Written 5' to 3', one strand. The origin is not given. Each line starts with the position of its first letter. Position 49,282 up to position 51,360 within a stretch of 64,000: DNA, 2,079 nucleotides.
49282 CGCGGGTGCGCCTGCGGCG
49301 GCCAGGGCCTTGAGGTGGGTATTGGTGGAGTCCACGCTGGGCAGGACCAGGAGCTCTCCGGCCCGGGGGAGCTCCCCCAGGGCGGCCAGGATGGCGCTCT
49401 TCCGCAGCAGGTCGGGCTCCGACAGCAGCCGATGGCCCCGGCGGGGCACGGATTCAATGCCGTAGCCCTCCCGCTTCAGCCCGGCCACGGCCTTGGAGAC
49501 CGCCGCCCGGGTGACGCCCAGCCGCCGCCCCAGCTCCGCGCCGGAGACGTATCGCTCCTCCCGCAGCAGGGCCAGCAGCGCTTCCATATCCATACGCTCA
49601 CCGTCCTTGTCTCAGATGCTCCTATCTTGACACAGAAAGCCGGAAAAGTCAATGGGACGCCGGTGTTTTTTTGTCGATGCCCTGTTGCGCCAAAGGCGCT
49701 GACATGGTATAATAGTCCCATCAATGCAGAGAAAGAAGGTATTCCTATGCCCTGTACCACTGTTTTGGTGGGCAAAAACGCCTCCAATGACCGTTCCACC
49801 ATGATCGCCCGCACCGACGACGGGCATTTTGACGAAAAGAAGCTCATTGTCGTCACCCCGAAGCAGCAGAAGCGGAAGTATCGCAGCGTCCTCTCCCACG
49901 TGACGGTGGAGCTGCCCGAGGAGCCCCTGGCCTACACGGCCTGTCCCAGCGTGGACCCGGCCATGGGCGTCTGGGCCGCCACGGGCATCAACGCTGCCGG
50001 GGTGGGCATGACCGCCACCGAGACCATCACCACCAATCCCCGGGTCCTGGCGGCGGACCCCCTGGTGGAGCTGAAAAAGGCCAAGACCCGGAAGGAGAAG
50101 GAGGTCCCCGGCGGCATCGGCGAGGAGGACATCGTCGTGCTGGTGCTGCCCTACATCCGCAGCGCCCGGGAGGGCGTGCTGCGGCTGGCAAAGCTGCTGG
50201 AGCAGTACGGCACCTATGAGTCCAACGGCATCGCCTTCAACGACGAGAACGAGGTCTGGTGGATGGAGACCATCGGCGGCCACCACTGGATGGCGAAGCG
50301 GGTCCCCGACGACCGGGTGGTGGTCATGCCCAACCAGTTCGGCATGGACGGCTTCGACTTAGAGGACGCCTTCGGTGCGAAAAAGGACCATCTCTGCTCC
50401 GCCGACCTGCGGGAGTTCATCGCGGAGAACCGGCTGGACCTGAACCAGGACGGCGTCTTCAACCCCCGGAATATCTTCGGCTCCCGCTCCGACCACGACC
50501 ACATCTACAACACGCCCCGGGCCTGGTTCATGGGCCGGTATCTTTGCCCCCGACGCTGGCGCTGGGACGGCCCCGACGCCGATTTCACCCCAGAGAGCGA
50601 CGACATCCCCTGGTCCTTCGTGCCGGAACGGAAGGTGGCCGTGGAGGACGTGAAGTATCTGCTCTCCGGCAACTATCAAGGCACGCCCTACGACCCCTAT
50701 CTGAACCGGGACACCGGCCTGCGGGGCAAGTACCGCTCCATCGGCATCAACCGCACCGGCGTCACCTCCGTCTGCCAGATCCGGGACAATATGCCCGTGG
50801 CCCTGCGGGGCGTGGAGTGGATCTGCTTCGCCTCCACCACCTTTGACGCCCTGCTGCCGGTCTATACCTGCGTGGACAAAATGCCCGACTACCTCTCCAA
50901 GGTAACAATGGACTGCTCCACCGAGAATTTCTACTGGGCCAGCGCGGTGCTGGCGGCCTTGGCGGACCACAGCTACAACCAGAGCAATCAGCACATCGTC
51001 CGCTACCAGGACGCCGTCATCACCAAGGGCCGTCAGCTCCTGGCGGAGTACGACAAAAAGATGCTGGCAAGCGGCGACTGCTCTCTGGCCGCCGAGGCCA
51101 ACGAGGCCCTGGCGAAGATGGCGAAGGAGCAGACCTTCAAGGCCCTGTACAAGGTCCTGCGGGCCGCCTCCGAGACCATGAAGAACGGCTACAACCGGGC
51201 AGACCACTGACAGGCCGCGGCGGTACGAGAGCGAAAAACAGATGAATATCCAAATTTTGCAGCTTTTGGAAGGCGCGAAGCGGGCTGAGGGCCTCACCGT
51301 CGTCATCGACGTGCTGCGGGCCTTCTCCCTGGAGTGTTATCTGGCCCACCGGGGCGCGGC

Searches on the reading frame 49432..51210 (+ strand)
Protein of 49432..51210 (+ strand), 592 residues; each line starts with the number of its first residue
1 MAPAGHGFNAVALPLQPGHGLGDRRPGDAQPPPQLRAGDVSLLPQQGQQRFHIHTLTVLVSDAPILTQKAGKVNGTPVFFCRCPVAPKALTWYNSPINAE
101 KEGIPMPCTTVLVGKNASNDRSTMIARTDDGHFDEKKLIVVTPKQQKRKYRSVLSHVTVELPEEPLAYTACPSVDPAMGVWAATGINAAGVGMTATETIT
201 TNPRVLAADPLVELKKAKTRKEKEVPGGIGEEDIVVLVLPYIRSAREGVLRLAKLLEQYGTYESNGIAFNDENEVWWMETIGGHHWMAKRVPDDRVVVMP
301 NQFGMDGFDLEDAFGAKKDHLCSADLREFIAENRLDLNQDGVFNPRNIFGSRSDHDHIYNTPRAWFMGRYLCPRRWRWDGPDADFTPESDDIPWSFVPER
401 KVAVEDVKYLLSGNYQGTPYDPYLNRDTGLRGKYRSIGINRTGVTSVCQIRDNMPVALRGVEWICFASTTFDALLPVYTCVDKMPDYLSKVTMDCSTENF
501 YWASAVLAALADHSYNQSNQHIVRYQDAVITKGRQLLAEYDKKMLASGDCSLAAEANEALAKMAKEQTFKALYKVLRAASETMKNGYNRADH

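Call 93: search_protein_families(library=pfam, proteins=[window:49432-51210:+], max_evalue=0.00001)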
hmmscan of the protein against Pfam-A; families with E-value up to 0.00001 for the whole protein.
window:49432-51210:+ (592 aa): 1 family
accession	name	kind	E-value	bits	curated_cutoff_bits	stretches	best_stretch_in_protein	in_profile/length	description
PF03577.20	Peptidase_C69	-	4.9e-154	513.6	23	1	108-526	2-400/402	Peptidase family C69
